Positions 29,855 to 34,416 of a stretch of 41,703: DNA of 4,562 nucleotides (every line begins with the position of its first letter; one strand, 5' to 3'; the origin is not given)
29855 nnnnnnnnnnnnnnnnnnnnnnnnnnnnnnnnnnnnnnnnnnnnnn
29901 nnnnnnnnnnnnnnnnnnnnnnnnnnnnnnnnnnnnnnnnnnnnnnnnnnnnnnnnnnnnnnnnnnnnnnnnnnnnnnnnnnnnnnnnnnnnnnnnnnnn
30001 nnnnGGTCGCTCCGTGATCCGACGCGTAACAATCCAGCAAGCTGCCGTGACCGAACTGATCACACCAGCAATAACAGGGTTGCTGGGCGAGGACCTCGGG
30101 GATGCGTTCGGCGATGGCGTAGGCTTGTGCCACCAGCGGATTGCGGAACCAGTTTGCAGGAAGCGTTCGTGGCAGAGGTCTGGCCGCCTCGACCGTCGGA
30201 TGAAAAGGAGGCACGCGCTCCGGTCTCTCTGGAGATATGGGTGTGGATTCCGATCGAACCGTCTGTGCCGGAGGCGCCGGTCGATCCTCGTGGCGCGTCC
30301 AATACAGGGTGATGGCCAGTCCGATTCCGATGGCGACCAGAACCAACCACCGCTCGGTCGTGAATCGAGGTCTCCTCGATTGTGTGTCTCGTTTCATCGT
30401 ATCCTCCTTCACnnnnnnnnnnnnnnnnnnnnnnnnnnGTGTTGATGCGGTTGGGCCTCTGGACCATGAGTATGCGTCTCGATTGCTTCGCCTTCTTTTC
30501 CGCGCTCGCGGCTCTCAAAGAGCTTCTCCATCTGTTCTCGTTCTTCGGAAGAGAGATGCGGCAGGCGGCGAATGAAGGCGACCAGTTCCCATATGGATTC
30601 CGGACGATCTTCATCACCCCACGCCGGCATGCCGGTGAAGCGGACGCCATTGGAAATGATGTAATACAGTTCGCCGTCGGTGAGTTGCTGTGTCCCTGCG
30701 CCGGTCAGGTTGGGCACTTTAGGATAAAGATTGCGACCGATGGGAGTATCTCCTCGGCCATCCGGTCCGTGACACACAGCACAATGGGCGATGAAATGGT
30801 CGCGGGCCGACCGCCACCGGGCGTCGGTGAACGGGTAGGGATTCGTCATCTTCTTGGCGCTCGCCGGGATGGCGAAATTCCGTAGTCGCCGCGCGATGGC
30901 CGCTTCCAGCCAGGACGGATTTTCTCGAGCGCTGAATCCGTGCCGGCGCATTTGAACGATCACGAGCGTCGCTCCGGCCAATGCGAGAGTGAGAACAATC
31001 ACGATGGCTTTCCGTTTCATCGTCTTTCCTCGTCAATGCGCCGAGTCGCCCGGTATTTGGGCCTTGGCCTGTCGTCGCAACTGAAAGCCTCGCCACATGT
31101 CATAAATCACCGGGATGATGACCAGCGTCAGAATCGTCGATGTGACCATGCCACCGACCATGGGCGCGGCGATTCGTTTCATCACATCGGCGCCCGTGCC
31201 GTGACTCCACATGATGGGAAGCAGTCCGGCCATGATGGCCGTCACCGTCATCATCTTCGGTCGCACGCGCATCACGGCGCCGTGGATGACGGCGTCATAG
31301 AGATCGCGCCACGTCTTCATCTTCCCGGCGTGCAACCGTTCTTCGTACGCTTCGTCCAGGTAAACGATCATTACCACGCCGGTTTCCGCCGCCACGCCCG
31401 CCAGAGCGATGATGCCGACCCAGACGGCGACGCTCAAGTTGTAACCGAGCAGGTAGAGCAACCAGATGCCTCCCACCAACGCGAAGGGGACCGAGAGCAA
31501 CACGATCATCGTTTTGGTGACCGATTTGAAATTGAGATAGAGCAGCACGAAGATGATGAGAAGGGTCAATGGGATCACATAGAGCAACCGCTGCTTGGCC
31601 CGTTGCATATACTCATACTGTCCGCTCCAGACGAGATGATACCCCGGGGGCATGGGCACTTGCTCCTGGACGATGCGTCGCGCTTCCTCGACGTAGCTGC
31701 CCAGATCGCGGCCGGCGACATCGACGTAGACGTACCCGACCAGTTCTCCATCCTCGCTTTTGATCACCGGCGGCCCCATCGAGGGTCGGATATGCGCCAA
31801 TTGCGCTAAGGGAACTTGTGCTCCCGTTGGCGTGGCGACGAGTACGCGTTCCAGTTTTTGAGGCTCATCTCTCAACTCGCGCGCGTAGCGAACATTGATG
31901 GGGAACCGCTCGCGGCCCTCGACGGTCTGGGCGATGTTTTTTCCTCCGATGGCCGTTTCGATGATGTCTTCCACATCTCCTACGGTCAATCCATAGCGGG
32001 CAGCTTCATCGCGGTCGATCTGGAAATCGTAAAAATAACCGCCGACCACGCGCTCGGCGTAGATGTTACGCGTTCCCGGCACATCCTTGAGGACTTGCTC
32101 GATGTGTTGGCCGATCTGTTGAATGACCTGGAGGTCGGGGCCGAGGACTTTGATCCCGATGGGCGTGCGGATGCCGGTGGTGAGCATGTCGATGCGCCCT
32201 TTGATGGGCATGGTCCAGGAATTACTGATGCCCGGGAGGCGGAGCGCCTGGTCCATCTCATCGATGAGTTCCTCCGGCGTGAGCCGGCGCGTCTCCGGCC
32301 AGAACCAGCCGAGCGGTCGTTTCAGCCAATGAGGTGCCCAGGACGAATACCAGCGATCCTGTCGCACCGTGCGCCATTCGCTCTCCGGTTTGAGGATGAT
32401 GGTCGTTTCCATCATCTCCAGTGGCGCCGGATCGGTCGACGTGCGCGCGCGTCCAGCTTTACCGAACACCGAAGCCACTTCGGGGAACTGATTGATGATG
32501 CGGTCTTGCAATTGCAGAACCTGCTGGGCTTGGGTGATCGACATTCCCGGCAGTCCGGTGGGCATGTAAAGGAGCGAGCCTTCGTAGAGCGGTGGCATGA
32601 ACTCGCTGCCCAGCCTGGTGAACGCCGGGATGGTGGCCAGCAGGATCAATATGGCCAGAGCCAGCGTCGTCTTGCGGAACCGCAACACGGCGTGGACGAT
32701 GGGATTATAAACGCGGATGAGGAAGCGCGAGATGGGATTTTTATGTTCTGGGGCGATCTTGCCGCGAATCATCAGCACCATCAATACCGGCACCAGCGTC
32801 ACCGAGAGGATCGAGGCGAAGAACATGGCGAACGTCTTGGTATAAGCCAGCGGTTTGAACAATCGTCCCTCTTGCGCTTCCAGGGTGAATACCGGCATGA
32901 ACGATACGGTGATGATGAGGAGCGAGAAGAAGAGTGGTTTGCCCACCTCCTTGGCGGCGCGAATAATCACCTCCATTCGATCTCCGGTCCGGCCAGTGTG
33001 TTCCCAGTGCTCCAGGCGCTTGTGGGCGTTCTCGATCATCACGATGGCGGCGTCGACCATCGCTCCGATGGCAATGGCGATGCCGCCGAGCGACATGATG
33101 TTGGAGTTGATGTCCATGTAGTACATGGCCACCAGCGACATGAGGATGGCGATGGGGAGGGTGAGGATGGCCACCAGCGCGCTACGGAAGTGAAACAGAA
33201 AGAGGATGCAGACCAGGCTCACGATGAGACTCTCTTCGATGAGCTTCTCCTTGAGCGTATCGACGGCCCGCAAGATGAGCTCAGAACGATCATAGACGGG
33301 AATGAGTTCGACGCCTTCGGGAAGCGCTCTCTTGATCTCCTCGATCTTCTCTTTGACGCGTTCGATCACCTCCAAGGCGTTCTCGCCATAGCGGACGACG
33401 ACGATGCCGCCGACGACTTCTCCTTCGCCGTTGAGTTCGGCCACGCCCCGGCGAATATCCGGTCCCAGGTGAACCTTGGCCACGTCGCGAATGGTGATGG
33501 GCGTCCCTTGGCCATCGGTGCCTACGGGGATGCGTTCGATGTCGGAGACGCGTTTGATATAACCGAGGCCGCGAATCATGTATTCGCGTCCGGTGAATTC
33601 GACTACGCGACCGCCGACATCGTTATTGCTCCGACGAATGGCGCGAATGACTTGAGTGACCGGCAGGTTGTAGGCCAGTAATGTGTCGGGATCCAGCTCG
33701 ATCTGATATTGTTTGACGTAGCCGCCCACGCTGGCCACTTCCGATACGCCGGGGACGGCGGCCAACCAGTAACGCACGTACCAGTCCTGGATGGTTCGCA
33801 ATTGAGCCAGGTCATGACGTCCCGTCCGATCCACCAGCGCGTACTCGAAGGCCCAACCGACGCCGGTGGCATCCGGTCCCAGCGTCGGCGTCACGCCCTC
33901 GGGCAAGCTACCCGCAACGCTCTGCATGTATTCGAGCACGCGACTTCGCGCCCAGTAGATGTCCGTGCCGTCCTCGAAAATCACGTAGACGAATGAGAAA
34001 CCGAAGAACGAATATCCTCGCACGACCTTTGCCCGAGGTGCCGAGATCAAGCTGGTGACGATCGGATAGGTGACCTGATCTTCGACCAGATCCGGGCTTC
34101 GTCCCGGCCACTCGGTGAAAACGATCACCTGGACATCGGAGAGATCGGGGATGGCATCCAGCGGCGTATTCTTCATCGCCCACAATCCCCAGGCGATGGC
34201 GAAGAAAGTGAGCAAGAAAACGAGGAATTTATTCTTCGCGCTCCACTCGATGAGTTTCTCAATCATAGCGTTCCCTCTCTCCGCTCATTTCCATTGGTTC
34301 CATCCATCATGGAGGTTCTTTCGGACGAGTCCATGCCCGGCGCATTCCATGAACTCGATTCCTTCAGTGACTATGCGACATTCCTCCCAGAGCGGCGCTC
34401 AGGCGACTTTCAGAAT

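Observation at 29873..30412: In-frame UGA with SECIS-like hairpin: the PCYCGC/CYCXC-family gene is probably a selenoprotein truncated by the ORF caller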

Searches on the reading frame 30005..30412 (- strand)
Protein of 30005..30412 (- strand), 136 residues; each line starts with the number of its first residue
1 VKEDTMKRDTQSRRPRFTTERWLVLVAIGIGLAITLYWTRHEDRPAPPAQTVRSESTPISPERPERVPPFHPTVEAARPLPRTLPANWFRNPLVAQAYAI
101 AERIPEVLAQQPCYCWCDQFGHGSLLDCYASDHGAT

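Call 4: search_protein_families(library=pfam, proteins=[window:30005-30412:-], max_evalue=0.01)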
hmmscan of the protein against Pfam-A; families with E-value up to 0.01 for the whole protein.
seq(136 aa): 1 family
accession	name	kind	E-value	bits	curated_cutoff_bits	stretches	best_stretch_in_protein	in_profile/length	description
PF13798.11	PCYCGC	-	8.1e-05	23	25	1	90-133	50-94/153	Protein of unknown function with PCYCGC motif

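Call 5: search_protein_families(library=ncbifam, proteins=[window:30005-30412:-], max_evalue=0.01)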
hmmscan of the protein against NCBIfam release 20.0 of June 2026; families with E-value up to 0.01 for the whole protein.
seq(136 aa): 1 family
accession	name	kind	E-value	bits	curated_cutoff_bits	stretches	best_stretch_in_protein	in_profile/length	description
NF041379.1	OS_HP4_CYCXC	equivalog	1.2e-17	63.7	90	1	81-136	2-57/90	CYCXC family (seleno)protein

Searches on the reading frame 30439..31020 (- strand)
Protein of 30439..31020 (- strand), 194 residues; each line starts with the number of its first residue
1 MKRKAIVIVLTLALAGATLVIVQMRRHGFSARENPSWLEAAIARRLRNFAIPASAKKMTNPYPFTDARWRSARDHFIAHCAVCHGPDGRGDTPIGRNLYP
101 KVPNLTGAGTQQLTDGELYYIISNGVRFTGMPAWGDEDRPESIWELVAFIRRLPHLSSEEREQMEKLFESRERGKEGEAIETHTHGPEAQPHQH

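Call 4: search_protein_families(library=pfam, proteins=[window:30439-31020:-], max_evalue=0.01)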
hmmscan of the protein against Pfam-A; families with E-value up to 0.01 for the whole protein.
seq(194 aa): 2 families
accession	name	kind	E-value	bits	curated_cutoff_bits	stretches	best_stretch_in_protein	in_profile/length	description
PF13442.11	Cytochrome_CBB3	-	3.2e-12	47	27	1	68-150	2-68/68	Cytochrome C oxidase, cbb3-type, subunit III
PF00034.26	Cytochrom_C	-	1.3e-06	30.1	21.3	1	75-153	7-89/90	Cytochrome c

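Call 67: search_protein_families(library=ncbifam, proteins=[window:30439-31020:-], max_evalue=0.001)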
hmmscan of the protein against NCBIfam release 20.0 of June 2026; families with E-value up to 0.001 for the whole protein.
window:30439-31020:- (194 aa): 3 families
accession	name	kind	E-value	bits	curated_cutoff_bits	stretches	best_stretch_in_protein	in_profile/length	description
NF011054.0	PRK14486.1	equivalog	4e-10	39.7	447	1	57-152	203-289/294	putative bifunctional cbb3-type cytochrome c oxidase subunit II/cytochrome c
NF033864.1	cytochrome579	equivalog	9.4e-07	28.7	280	1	53-127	33-110/179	cytochrome 579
TIGR00782.1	ccoP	equivalog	0.0002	20.8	179.95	1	67-153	201-281/285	cytochrome-c oxidase, cbb3-type subunit III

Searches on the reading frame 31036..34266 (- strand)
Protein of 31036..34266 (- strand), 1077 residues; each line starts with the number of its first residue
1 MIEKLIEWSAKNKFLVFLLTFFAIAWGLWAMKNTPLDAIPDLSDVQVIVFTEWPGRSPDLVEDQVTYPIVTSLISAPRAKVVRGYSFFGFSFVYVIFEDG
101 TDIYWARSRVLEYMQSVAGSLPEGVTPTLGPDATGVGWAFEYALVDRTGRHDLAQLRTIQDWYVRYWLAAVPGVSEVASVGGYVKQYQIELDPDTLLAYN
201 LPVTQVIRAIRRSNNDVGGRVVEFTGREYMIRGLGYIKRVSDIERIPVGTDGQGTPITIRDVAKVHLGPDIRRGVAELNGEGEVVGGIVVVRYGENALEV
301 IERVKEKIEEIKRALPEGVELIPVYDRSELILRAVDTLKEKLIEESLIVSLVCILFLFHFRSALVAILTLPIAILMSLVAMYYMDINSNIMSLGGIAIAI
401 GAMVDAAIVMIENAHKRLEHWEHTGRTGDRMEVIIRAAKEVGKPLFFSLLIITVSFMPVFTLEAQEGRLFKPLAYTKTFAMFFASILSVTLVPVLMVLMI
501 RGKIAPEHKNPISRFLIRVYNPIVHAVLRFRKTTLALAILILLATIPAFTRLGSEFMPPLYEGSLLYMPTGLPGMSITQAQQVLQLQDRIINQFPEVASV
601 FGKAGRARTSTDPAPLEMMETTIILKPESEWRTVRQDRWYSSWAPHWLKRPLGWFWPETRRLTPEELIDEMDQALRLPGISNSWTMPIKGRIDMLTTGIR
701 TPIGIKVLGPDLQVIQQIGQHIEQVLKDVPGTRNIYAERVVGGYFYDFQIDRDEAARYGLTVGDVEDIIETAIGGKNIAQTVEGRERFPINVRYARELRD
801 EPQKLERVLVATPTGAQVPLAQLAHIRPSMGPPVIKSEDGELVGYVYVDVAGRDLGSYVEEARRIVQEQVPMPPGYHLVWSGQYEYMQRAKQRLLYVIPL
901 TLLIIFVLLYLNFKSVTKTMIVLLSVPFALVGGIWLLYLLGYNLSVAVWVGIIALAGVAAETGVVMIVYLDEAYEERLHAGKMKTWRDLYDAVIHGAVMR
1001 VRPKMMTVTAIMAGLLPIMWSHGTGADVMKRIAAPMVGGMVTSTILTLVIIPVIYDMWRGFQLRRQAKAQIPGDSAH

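Call 22: search_protein_families(library=pfam, proteins=[window:31036-34266:-], max_evalue=0.001)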
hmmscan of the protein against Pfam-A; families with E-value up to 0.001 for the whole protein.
window:31036-34266:- (1077 aa): 2 families
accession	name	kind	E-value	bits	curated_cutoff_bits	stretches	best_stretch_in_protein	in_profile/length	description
PF00873.25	ACR_tran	-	3e-230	767.2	28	2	7-636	3-631/1021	AcrB/AcrD/AcrF family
PF03176.21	MMPL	-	1.8e-07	30.9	20.5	0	345-507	149-311/333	MMPL family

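Call 67: search_protein_families(library=ncbifam, proteins=[window:31036-34266:-], max_evalue=0.001)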
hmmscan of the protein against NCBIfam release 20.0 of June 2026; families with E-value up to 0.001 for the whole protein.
window:31036-34266:- (1077 aa): 15 families
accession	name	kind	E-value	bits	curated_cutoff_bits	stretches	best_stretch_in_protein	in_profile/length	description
TIGR00914.1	2A0601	subfamily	0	1246.1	701.45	2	1-634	1-640/1051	CusA/CzcA family heavy metal efflux RND transporter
NF033617.1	RND_permease_2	subfamily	1.3e-140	470.3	1250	2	15-630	10-618/1009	multidrug efflux RND transporter permease subunit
NF000282.2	RND_permease_1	subfamily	6.3e-110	368.7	1250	2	18-608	13-614/1029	multidrug efflux RND transporter permease subunit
TIGR00915.1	2A0602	subfamily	6.9e-98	328.8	940.35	2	18-607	14-616/1050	efflux RND transporter permease subunit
NF007133.0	PRK09579.1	equivalog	6e-80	269.1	1763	2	16-602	14-595/1017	multidrug efflux RND transporter permease subunit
NF007905.0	PRK10614.1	equivalog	1e-74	251.9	1774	2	18-611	16-606/1025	multidrug efflux RND transporter permease subunit MdtC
NF007798.0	PRK10503.1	equivalog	9.2e-70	235.4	1584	2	25-602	32-607/1040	MdtB/MuxB family multidrug efflux RND transporter permease subunit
NF007131.0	PRK09577.1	equivalog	2.4e-66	224.2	1768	2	16-601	12-605/1045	multidrug efflux RND transporter permease subunit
NF007842.1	PRK10555.1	equivalog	2.7e-66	224.1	1854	2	19-601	15-609/1036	multidrug efflux RND transporter permease AcrD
NF000037.1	RND_perm_OqxB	exception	3.2e-60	204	2200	2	19-530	17-527/1050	multidrug efflux RND transporter permease subunit OqxB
NF011706.2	PRK15127.1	equivalog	1.1e-53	182.4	2150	2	24-589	21-597/1049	multidrug efflux RND transporter permease subunit AcrB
TIGR00833.1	actII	subfamily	5.3e-09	34.9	874.7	2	330-551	163-381/910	MMPL family RND transporter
TIGR00921.1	2A067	subfamily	1.2e-08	33.5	351.9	2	872-1057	168-345/733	hydrophobe/amphiphile efflux-3 (HAE3) family transporter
NF009584.0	PRK13024.1-4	equivalog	0.00016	20.2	1171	1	308-418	229-340/759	protein translocase subunit SecDF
NF009581.0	PRK13024.1-1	equivalog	0.0003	19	1058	0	336-418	255-338/752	protein translocase subunit SecDF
